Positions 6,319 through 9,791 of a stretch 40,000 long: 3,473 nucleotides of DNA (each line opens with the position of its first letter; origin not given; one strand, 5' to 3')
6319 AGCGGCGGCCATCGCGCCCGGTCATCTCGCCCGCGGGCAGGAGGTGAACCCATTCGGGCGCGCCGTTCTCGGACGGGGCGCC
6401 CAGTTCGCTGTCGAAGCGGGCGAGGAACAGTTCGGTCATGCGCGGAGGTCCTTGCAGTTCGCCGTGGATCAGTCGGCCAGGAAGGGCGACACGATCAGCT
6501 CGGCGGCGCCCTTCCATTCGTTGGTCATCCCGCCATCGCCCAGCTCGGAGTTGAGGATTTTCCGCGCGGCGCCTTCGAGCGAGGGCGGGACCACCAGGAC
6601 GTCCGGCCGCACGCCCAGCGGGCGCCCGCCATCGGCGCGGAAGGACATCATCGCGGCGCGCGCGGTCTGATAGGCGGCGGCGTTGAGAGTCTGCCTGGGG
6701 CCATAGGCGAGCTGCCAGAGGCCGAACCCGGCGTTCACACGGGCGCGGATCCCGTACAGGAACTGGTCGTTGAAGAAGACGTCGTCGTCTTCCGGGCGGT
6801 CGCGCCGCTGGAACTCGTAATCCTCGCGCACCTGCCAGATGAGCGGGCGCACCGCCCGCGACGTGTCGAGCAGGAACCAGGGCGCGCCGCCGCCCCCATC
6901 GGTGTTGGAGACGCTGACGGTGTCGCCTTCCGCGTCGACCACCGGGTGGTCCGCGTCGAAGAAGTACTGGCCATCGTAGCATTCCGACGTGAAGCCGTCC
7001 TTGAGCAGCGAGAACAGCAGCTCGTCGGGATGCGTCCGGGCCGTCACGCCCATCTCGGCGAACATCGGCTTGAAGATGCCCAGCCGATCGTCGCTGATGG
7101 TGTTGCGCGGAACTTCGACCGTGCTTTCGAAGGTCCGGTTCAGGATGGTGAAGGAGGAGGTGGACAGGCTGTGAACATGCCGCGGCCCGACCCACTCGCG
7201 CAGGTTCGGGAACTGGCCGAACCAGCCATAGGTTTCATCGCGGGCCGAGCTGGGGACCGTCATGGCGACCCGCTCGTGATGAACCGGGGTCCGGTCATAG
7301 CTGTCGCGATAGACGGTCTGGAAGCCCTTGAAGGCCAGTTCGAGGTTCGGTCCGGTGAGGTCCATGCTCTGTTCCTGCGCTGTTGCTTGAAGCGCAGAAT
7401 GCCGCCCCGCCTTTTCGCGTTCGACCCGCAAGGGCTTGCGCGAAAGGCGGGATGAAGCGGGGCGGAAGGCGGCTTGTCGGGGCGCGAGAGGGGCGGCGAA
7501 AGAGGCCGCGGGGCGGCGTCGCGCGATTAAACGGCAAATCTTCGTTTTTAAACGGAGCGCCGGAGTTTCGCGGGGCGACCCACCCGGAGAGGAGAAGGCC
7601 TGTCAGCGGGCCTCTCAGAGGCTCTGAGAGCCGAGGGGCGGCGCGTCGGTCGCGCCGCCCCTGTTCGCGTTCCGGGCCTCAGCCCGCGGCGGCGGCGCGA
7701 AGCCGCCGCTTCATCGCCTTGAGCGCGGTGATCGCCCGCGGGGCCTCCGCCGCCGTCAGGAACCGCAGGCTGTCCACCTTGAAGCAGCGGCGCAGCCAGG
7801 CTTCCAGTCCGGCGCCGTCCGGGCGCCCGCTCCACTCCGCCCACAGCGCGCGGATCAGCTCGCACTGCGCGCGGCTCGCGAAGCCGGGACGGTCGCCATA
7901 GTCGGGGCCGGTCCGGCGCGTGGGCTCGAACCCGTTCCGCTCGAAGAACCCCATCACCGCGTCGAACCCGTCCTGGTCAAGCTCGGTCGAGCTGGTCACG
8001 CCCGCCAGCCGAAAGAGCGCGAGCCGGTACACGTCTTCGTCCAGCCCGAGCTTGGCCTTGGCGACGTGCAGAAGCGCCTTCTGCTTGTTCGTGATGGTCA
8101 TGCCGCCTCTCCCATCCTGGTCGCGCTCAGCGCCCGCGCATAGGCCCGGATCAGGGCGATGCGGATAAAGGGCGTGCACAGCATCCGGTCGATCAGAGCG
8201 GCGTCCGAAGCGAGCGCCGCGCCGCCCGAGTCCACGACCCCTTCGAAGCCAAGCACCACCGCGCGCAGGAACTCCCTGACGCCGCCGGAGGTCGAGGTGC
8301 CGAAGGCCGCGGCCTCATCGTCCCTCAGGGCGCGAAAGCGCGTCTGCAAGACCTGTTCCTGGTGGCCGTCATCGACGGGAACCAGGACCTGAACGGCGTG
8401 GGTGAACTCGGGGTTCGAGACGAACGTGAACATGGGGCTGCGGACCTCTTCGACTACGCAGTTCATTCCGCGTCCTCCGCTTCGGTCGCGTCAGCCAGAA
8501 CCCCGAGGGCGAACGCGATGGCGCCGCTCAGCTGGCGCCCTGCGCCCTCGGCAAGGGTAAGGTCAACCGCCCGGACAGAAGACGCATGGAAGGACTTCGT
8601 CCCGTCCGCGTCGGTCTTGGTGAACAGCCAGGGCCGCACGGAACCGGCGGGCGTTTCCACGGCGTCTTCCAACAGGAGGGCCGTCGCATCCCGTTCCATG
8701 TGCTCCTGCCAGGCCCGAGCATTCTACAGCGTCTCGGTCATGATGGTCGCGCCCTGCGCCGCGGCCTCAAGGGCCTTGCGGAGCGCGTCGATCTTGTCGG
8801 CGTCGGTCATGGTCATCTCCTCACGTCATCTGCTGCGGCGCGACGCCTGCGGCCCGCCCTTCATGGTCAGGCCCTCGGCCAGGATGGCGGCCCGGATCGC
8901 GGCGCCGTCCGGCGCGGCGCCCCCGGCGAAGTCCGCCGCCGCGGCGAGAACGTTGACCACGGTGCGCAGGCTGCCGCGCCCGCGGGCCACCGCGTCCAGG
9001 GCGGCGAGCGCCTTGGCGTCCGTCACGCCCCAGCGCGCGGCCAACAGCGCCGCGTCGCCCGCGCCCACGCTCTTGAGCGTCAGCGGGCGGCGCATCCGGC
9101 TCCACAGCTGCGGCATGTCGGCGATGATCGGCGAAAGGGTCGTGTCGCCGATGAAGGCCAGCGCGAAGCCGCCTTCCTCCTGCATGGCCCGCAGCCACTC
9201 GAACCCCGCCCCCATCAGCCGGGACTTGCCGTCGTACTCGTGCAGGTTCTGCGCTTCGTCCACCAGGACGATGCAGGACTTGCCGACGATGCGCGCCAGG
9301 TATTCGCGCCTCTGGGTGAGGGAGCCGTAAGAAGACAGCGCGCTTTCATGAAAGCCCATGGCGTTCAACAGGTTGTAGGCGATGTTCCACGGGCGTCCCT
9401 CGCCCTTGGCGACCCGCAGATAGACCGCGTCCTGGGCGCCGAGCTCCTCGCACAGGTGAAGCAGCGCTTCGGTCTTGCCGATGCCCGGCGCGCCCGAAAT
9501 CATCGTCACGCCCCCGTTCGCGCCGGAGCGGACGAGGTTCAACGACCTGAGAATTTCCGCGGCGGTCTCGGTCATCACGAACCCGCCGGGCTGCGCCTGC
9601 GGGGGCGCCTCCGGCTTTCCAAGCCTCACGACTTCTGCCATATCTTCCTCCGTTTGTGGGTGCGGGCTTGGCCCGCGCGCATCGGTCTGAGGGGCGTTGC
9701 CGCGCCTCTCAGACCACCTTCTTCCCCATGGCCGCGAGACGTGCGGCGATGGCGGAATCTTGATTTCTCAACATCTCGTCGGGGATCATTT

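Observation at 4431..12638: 8.2-kb Mu-like transposable element with a full early module but only capsid and protease/scaffold late genes: candidate natural mini-Mu or capsid-encoding transposable-phage satellite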

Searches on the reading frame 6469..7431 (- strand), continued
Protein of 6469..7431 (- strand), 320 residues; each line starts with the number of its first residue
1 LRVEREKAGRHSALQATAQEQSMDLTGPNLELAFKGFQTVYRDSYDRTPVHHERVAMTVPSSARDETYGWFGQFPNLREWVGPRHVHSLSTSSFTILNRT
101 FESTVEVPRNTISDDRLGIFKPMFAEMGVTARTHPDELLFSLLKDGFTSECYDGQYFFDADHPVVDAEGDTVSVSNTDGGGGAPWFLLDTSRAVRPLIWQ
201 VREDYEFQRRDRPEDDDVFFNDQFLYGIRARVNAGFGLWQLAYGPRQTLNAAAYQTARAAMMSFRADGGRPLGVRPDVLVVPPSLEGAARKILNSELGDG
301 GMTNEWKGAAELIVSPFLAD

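Call 82: search_dna_similar(query=window:6469-7431:-, collection=plasmids, mode=protein, max_rows=15)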
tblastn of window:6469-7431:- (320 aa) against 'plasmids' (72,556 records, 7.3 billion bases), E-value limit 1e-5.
Records with a match: 63; places in all: 66; records where one place covers at least 80% of the query: 50.
Best place of each record, by identity: <60% 63.
By first word of the organism name: Klebsiella 15; Aeromonas 8; Ralstonia 6; Escherichia 5; Enterobacter 5; Yersinia 4; Lawsonia 3; Citrobacter 3; Serratia 2; Azospirillum 1; and 11 more.
By predicted mobility (MOB-suite, as given by PLSDB): conjugative 25; non-mobilizable 24; mobilizable 14.
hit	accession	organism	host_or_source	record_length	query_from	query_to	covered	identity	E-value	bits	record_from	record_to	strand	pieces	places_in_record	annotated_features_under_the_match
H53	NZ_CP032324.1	Azospirillum argentinense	soil sample,Agricultural field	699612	5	318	98%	47.5%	2e-83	281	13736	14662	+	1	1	Mu-like prophage major head subunit gpT family protein | hypothetical protein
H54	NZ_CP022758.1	Ralstonia solanacearum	Solanum tuberosum,single cell,Potato ...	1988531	7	319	98%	45.0%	3e-86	289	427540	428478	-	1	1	none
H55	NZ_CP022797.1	Ralstonia solanacearum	Solanum tuberosum,single cell,Potato ...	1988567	7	319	98%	45.0%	3e-86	289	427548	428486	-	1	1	none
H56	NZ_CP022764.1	Ralstonia solanacearum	Solanum tuberosum,single cell,Potato ...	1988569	7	319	98%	45.0%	3e-86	289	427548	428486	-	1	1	none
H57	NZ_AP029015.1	Ralstonia pseudosolanacearum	-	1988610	7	319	98%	45.0%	3e-86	289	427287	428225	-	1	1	none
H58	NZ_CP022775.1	Ralstonia solanacearum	Solanum tuberosum,single cell,Potato ...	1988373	2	319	99%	44.1%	3e-71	294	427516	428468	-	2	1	none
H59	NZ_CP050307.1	Rhizobium lusitanum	Oxytropis pumilio,cell culture,root ...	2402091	16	318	95%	46.1%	5e-90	300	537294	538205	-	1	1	none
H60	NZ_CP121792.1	Aeromonas caviae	Homo sapiens,plasma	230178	19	318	93%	46.4%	2e-67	282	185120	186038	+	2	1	none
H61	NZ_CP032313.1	Pannonibacter phragmitetus BB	cell culture,soil under ...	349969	19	318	94%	46.0%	3e-83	281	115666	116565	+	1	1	Mu-like prophage major head subunit gpT family protein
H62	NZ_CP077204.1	Aeromonas sp. FDAARGOS 1402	-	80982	19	318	94%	45.9%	4e-81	275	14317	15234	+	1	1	Mu-like prophage major head subunit gpT family protein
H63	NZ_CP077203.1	Aeromonas sp. FDAARGOS 1402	-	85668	19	318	94%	45.9%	4e-81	275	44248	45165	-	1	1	Mu-like prophage major head subunit gpT family protein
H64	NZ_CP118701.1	Aeromonas hydrophila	Homo sapiens,cell culture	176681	19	318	94%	45.9%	4e-81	275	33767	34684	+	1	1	Mu-like prophage major head subunit gpT family protein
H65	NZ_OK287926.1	Aeromonas caviae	-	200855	19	318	94%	45.9%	4e-81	275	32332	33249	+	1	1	Mu-like prophage major head subunit gpT family protein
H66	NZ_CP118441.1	Aeromonas caviae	Homo sapiens,cell culture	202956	19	318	94%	45.9%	4e-81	275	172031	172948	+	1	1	Mu-like prophage major head subunit gpT family protein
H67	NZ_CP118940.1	Aeromonas caviae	Homo sapiens,cell culture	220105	19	318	94%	45.9%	4e-81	275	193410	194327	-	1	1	Mu-like prophage major head subunit gpT family protein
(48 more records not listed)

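Call 83: get_annotated_region(hit=H62, flank=9000)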
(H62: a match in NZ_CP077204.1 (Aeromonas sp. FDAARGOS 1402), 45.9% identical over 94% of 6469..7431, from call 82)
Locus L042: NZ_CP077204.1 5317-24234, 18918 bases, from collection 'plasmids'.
description: Aeromonas sp. FDAARGOS 1402 plasmid unnamed3
organism: Aeromonas sp. FDAARGOS 1402 (NCBI taxid 2778051)
taxonomy: Bacteria; Pseudomonadota; Gammaproteobacteria; Aeromonadales; Aeromonadaceae; Aeromonas; Aeromonas sp. FDAARGOS 1402
host: -; source: -; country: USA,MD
typing (MOB-suite, as given by PLSDB): non-mobilizable; replicon rep_cluster_1332
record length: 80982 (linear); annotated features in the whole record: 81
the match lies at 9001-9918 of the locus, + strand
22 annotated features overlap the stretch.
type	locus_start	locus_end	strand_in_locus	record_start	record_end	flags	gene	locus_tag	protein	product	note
CDS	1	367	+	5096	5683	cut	-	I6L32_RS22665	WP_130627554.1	glycosyl hydrolase 108 family protein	-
CDS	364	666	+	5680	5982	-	-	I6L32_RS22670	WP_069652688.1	hypothetical protein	-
CDS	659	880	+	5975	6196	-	-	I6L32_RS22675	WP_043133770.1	hypothetical protein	-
CDS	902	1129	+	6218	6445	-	-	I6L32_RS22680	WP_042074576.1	TraR/DksA family transcriptional regulator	-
CDS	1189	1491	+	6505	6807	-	-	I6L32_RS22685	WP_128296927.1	DUF2730 family protein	-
CDS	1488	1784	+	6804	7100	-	-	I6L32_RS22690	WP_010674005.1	hypothetical protein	-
CDS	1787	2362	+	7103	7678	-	-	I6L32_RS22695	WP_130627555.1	DUF3486 family protein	-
CDS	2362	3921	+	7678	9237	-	-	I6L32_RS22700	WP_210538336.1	terminase family protein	-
CDS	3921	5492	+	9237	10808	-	-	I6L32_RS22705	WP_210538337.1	DUF935 domain-containing protein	-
CDS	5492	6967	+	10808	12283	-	-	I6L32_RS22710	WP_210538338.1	phage minor head protein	-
CDS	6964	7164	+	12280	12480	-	-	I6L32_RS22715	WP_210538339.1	hypothetical protein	-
CDS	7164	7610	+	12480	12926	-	-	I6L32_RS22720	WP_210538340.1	phage virion morphogenesis protein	GO:0016032 - viral process [Evidence IEA]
CDS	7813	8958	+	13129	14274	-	-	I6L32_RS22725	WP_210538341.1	phage protease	-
CDS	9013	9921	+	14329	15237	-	-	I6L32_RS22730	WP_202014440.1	Mu-like prophage major head subunit gpT family protein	-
CDS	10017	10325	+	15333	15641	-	-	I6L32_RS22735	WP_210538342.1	hypothetical protein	-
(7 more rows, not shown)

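Call 104: search_protein_families(library=padloc, proteins=[window:6469-7365:-], max_evalue=0.001)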
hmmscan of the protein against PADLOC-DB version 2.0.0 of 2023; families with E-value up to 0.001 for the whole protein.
window:6469-7365:- (298 aa): 0 families

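Call 105: search_protein_families(library=ncbifam, proteins=[window:6469-7365:-], max_evalue=0.001)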
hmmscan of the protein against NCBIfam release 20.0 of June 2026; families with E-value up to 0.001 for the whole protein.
window:6469-7365:- (298 aa): 2 families
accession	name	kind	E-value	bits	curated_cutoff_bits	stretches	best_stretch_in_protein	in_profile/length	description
NF045541.1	scaf_prot_MCP2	exception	3.6e-14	52.3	525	2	226-297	494-569/634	prohead protease/major capsid protein fusion protein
NF045540.1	scaf_prot_MCP1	exception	3.1e-10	39.4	475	1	227-296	511-586/652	ClpP-like prohead protease/major capsid protein fusion protein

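Call 112: find_encoding_contigs(protein=window:6469-7365:-, flank=3000, max_places=5)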
Protein window:6469-7365:- (298 aa): no gene with exactly this product is on record in the collection.

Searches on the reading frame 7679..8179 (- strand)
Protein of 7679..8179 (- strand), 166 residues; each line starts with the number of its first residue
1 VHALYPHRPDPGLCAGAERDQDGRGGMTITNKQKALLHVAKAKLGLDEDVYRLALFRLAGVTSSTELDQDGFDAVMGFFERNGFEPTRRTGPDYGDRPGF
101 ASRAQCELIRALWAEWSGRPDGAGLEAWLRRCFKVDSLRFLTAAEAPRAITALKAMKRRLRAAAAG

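Call 5: search_protein_families(library=pfam, proteins=[window:7679-8179:-], max_evalue=0.01)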
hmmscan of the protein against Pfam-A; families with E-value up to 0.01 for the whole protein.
window:7679-8179:- (166 aa): 1 family
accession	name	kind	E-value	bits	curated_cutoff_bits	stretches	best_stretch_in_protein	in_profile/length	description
PF06252.17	GemA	-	1.5e-23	84.4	27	1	46-159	1-119/119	Bacteriophage Mu, GemA protein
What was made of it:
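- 7679..8101 (-): GemA (140 aa). PF06252, E 1.5e-23 (call 5).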

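Call 6: search_protein_families(library=phrogs, proteins=[window:7679-8179:-], max_evalue=0.01)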
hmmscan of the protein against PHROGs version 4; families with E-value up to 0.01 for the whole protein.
window:7679-8179:- (166 aa): 2 families
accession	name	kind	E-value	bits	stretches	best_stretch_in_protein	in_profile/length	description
phrog_286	-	unknown function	2.4e-29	103.7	1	27-164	6-149/186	-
phrog_8067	-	unknown function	3.9e-07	31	1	35-87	8-60/65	-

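Call 104: search_protein_families(library=padloc, proteins=[window:7679-8101:-], max_evalue=0.001)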
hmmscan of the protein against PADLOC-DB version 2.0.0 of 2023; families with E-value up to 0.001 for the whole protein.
window:7679-8101:- (140 aa): 0 families

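Call 105: search_protein_families(library=ncbifam, proteins=[window:7679-8101:-], max_evalue=0.001)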
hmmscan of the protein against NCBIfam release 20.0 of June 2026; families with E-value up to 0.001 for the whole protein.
window:7679-8101:- (140 aa): 0 families

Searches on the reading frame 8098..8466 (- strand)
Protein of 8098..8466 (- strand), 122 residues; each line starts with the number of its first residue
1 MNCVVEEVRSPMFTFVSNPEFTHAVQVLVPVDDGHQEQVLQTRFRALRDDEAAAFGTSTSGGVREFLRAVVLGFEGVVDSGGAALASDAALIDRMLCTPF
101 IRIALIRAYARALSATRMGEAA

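Call 5: search_protein_families(library=pfam, proteins=[window:8098-8466:-], max_evalue=0.01)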
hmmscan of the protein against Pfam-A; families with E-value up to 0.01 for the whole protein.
window:8098-8466:- (122 aa): 0 families

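Call 6: search_protein_families(library=phrogs, proteins=[window:8098-8466:-], max_evalue=0.01)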
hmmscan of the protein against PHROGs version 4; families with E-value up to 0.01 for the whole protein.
window:8098-8466:- (122 aa): 1 family
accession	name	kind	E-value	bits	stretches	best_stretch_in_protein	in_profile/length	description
phrog_569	-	tail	3.2e-14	54.4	1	8-117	21-129/256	tail length tape measure protein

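Call 43: search_protein_families(library=pfam, proteins=[window:8098-8466:-], max_evalue=0.1)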
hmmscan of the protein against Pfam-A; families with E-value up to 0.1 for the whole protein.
window:8098-8466:- (122 aa): 0 families

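Call 104: search_protein_families(library=padloc, proteins=[window:8098-8466:-], max_evalue=0.001)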
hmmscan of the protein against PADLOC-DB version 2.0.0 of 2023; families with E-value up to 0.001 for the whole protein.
window:8098-8466:- (122 aa): 0 families

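Call 105: search_protein_families(library=ncbifam, proteins=[window:8098-8466:-], max_evalue=0.001)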
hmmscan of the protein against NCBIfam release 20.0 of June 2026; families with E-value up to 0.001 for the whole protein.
window:8098-8466:- (122 aa): 0 families

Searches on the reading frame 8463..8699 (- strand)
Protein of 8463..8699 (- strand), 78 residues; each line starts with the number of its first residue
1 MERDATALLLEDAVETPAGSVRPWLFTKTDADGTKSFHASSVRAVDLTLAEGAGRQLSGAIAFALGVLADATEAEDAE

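Call 5: search_protein_families(library=pfam, proteins=[window:8463-8699:-], max_evalue=0.01)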
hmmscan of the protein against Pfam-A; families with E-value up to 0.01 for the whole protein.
window:8463-8699:- (78 aa): 0 families

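Call 6: search_protein_families(library=phrogs, proteins=[window:8463-8699:-], max_evalue=0.01)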
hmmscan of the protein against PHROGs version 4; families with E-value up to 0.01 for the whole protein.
window:8463-8699:- (78 aa): 0 families

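Call 43: search_protein_families(library=pfam, proteins=[window:8463-8699:-], max_evalue=0.1)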
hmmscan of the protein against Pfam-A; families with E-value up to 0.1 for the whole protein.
window:8463-8699:- (78 aa): 0 families

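Call 104: search_protein_families(library=padloc, proteins=[window:8463-8699:-], max_evalue=0.001)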
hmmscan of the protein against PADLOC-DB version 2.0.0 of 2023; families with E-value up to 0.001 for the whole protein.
window:8463-8699:- (78 aa): 0 families

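Call 105: search_protein_families(library=ncbifam, proteins=[window:8463-8699:-], max_evalue=0.001)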
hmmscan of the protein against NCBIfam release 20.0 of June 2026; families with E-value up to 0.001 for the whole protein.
window:8463-8699:- (78 aa): 0 families

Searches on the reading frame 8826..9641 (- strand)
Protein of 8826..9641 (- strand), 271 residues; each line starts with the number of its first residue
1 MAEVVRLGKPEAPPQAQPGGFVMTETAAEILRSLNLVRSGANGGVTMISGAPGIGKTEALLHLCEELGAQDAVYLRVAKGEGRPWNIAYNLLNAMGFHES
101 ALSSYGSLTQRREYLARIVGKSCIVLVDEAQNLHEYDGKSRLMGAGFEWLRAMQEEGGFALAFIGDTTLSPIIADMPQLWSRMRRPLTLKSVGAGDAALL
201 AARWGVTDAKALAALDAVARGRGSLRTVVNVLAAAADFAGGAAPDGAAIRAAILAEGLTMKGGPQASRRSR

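Call 5: search_protein_families(library=pfam, proteins=[window:8826-9641:-], max_evalue=0.01)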
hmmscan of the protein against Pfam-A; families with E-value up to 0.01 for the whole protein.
window:8826-9641:- (271 aa): 6 families
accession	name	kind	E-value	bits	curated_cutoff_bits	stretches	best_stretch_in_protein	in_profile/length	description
PF13401.12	AAA_22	-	1.6e-10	41.8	27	1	43-171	5-128/130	AAA domain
PF09077.16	Phage-MuB_C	-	6.5e-09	36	25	1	181-252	1-74/78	Mu B transposition protein, C terminal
PF13191.12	AAA_16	-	0.0001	23.3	32.6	1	29-76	11-57/167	AAA ATPase domain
PF09848.15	SLFN-g3_helicase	-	0.00018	21.3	24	1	45-137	3-94/354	Schlafen group 3, DNA/RNA helicase domain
PF13245.12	AAA_19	-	0.0006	20.4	25.1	1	37-134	5-103/134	AAA domain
PF25199.1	nSTAND_NTPase5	-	0.0041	17.4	34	1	26-87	24-87/145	Novel STAND NTPase 5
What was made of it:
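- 8826..9641 (-): MuB-like AAA+ transposition ATPase (271 aa). AAA_22 and Phage-MuB_C (call 5).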

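Call 6: search_protein_families(library=phrogs, proteins=[window:8826-9641:-], max_evalue=0.01)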
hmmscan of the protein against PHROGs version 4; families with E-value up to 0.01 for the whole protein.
window:8826-9641:- (271 aa): 3 families
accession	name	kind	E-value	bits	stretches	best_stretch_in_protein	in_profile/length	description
phrog_296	-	integration and excision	1.1e-27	98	1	18-251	295-517/626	DNA transposition protein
phrog_168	-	DNA, RNA and nucleotide metabolism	2.5e-05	25.1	1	45-139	45-117/314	clamp loader of DNA polymerase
phrog_6891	-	other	0.0017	19.1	1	43-74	42-74/310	ATPase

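Call 104: search_protein_families(library=padloc, proteins=[window:8826-9641:-], max_evalue=0.001)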
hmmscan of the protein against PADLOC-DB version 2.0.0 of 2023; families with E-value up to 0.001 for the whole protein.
window:8826-9641:- (271 aa): 1 family
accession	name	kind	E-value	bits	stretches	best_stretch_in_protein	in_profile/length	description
PDLC04140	mad8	-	7.4e-05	20.4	1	42-140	26-117/314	mads_8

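Call 105: search_protein_families(library=ncbifam, proteins=[window:8826-9641:-], max_evalue=0.001)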
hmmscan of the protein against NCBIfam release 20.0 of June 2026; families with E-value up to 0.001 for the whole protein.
window:8826-9641:- (271 aa): 3 families
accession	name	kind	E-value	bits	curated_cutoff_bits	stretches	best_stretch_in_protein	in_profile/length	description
NF003234.0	PRK04195.2-4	equivalog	0.00032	19.7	529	1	45-136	40-121/497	replication factor C large subunit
TIGR03015.1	pepcterm_ATPase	hypoth_equivalog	0.00057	19.4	324.5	1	42-135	42-137/269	XrtA/PEP-CTERM system-associated ATPase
TIGR03420.1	DnaA_homol_Hda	equivalog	0.00062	19.4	194.8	0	21-80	17-77/226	DnaA regulatory inactivator Hda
